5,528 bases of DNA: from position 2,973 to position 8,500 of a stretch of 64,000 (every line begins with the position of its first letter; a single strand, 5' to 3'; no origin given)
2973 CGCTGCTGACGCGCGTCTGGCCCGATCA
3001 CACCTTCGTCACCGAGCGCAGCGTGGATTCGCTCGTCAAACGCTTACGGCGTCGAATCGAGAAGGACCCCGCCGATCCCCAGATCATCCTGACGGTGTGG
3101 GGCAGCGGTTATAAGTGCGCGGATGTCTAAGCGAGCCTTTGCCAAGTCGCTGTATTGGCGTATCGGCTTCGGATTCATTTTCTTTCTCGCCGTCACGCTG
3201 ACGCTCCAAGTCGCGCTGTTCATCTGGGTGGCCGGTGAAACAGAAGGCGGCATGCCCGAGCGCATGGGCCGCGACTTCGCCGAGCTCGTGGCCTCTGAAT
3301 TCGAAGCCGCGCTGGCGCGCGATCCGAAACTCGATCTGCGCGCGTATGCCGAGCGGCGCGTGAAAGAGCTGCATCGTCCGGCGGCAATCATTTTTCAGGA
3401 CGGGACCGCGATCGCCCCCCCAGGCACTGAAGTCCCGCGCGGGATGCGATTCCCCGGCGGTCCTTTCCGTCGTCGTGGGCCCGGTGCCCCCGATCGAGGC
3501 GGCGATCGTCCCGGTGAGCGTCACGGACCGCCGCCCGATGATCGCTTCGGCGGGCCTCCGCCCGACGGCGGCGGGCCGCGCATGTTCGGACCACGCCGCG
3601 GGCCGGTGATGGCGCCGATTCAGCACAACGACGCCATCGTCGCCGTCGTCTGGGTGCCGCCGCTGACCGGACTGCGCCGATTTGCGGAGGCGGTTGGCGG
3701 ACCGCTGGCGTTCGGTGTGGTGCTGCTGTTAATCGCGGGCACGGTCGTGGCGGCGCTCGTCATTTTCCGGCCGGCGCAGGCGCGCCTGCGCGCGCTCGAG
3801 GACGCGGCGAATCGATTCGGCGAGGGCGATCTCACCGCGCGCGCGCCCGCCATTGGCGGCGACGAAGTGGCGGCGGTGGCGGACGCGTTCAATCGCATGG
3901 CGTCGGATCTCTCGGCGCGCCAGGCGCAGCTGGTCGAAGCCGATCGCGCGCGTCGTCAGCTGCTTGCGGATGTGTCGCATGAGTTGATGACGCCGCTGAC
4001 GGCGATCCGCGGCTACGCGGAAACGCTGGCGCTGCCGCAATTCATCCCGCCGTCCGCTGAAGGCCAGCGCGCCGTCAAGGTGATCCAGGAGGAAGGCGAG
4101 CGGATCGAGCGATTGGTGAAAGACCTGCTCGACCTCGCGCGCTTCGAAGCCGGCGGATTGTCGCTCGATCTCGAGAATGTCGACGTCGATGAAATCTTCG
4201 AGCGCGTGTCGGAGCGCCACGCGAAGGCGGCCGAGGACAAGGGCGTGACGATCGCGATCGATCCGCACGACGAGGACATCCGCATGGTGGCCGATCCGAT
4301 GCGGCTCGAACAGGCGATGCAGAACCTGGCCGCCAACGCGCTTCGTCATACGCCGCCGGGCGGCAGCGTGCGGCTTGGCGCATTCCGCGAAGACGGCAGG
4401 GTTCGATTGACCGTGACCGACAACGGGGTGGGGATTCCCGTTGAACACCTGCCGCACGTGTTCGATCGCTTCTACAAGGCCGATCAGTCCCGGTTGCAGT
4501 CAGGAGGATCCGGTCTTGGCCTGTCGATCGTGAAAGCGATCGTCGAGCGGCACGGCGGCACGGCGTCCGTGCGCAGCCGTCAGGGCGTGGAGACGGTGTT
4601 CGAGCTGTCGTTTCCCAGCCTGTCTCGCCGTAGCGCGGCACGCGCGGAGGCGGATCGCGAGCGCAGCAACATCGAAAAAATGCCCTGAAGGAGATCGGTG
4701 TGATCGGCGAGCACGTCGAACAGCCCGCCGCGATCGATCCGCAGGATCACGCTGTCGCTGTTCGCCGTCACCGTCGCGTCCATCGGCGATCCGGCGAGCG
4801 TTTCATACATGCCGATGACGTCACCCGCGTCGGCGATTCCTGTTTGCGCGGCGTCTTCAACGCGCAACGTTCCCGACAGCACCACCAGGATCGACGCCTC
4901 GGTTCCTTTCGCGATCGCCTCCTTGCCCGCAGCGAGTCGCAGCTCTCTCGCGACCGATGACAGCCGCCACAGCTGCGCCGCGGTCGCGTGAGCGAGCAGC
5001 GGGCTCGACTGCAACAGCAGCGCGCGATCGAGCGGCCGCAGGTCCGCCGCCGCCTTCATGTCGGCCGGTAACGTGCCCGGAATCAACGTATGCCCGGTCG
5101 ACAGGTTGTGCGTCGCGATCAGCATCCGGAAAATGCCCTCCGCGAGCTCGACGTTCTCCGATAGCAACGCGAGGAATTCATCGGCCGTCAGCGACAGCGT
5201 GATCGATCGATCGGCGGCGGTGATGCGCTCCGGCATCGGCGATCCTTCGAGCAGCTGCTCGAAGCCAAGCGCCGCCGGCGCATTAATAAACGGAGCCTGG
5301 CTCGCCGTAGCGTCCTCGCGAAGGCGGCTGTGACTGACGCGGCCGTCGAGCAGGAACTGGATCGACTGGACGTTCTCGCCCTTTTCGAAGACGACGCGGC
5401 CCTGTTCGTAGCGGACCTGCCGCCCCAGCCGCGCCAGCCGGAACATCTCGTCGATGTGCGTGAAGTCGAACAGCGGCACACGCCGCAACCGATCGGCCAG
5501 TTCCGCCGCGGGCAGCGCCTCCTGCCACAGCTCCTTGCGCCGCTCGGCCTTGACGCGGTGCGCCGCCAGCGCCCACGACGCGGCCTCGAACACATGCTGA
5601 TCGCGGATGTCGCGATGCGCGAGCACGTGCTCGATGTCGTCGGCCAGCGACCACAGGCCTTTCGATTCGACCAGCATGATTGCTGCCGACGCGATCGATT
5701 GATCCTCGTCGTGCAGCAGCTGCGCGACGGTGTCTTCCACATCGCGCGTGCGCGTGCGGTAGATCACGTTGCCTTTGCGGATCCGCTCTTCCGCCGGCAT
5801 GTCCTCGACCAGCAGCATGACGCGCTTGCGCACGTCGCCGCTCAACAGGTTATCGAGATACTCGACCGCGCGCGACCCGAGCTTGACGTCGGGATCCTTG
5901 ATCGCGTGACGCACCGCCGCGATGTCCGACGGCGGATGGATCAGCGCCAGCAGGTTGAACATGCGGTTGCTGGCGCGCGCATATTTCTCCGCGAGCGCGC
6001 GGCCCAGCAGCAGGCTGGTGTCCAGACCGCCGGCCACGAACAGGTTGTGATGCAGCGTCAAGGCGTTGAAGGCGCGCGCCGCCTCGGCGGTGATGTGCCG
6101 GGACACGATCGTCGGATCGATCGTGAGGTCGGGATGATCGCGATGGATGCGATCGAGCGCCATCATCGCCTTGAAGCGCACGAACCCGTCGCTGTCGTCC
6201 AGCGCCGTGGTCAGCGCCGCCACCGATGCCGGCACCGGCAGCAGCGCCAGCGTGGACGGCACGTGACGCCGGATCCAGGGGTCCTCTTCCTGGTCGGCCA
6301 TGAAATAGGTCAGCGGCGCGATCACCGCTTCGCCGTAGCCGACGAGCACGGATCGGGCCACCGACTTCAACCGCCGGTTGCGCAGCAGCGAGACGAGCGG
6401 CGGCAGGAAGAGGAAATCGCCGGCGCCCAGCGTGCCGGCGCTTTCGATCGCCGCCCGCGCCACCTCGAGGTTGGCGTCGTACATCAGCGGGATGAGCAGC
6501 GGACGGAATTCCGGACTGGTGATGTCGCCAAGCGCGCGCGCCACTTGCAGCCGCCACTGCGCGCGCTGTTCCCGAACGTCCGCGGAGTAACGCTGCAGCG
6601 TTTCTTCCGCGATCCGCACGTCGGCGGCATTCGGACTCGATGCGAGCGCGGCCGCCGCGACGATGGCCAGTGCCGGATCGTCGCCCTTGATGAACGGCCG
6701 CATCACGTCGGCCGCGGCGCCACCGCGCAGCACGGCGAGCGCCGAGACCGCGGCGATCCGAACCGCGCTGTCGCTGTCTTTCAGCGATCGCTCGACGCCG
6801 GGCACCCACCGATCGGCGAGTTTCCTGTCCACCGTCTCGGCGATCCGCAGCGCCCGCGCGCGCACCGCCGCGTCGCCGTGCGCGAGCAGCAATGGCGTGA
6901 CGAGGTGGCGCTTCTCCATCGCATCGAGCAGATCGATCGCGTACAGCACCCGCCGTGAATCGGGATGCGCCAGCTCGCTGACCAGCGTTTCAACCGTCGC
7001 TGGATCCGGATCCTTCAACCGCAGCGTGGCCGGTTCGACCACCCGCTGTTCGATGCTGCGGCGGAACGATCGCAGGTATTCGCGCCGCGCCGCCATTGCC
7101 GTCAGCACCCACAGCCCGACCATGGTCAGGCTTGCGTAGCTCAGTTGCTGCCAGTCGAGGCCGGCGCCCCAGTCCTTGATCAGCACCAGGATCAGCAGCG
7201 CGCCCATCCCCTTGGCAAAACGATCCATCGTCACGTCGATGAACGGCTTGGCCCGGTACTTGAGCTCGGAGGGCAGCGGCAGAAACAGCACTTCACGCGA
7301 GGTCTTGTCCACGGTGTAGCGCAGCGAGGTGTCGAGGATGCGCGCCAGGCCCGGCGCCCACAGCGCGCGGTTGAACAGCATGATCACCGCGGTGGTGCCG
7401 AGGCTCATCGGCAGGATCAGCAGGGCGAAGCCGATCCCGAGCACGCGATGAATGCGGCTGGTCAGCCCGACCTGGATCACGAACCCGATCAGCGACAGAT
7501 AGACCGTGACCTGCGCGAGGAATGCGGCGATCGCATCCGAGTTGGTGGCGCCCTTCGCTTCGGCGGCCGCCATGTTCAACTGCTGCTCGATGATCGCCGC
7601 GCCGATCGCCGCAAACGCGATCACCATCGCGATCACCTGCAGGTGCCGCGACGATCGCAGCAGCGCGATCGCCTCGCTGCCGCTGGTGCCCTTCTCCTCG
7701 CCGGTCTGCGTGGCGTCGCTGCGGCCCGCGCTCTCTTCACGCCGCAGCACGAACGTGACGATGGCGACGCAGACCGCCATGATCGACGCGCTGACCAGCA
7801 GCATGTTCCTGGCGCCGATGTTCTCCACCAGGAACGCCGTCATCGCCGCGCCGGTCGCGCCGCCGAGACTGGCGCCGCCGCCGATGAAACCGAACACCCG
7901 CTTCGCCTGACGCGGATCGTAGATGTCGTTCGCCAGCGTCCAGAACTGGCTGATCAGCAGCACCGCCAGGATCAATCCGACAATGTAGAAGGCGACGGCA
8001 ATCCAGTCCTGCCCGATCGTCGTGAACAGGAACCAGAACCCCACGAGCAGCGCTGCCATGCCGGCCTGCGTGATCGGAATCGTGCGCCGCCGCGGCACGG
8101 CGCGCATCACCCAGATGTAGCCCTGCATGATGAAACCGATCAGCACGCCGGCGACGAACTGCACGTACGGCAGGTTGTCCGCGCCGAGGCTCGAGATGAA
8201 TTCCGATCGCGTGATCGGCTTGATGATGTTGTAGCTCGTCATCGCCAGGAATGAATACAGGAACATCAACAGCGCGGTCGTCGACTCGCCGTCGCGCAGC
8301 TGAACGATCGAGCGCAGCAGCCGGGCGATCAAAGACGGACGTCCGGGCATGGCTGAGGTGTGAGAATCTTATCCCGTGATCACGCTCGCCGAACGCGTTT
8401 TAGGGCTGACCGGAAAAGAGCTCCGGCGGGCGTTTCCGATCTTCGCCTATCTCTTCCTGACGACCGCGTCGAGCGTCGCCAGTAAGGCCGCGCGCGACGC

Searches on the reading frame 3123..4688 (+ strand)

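Call 95: search_protein_families(library=pfam, proteins=[window:3123-4688:+], max_evalue=0.00001)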
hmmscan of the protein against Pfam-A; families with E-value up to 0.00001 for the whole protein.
window:3123-4688:+ (521 aa): 3 families
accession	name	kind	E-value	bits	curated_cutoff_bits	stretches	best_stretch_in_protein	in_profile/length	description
PF02518.31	HATPase_c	-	1.7e-30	106.1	26.4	1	391-498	2-108/111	Histidine kinase-, DNA gyrase B-, and HSP90-like ATPase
PF00512.31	HisKA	-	2.3e-20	72.8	26.9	1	276-344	1-66/66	His Kinase A (phospho-acceptor) domain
PF00672.30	HAMP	-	5e-11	43.2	25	1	217-264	5-52/53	HAMP domain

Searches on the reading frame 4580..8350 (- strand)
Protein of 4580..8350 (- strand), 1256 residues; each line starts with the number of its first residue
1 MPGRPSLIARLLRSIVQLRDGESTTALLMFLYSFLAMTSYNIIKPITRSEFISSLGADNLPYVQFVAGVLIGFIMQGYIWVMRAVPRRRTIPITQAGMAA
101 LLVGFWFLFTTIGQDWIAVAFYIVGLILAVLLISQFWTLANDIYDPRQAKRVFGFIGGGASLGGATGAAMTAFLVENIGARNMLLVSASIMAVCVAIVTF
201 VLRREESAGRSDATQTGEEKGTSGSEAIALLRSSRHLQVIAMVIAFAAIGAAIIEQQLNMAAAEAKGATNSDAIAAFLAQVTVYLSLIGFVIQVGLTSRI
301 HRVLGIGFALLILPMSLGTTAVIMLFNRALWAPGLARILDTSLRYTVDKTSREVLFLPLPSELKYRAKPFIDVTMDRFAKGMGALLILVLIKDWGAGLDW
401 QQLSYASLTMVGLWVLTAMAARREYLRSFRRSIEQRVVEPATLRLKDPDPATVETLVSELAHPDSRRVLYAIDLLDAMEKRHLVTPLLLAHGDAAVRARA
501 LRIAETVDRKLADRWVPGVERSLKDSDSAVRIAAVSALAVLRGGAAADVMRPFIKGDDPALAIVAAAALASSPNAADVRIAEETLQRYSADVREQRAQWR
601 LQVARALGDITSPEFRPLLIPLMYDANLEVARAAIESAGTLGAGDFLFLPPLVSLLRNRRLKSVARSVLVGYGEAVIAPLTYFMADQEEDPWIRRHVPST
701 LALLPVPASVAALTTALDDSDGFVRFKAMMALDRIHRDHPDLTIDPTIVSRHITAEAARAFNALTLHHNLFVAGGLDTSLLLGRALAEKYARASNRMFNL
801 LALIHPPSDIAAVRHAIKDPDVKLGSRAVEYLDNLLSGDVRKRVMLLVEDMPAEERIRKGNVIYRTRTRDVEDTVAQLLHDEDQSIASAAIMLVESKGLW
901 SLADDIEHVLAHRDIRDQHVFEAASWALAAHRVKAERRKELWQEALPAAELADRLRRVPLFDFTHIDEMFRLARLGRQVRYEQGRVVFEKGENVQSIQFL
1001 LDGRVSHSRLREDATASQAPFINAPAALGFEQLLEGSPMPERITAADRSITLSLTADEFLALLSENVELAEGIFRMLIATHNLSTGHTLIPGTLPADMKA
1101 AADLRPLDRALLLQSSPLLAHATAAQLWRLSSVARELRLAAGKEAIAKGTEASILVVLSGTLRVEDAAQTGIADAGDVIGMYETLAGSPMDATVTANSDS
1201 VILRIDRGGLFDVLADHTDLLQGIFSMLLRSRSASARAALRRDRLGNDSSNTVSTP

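Call 75: search_protein_families(library=pfam, proteins=[window:4580-8350:-], max_evalue=0.00001)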
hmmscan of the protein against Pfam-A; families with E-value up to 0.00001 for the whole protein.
window:4580-8350:- (1256 aa): 4 families
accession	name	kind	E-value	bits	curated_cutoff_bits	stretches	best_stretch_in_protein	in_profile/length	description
PF13646.12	HEAT_2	-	1.6e-20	73.6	27.7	0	486-570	6-88/88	HEAT repeats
PF00027.35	cNMP_binding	-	8.3e-19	67.8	27.5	2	979-1066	2-89/89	Cyclic nucleotide-binding domain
PF03219.20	TLC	-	1.6e-12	47.5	21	1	109-424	139-490/491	TLC ATP/ADP transporter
PF07690.21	MFS_1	-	1.5e-11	44.3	33.4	1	28-326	3-287/347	Major Facilitator Superfamily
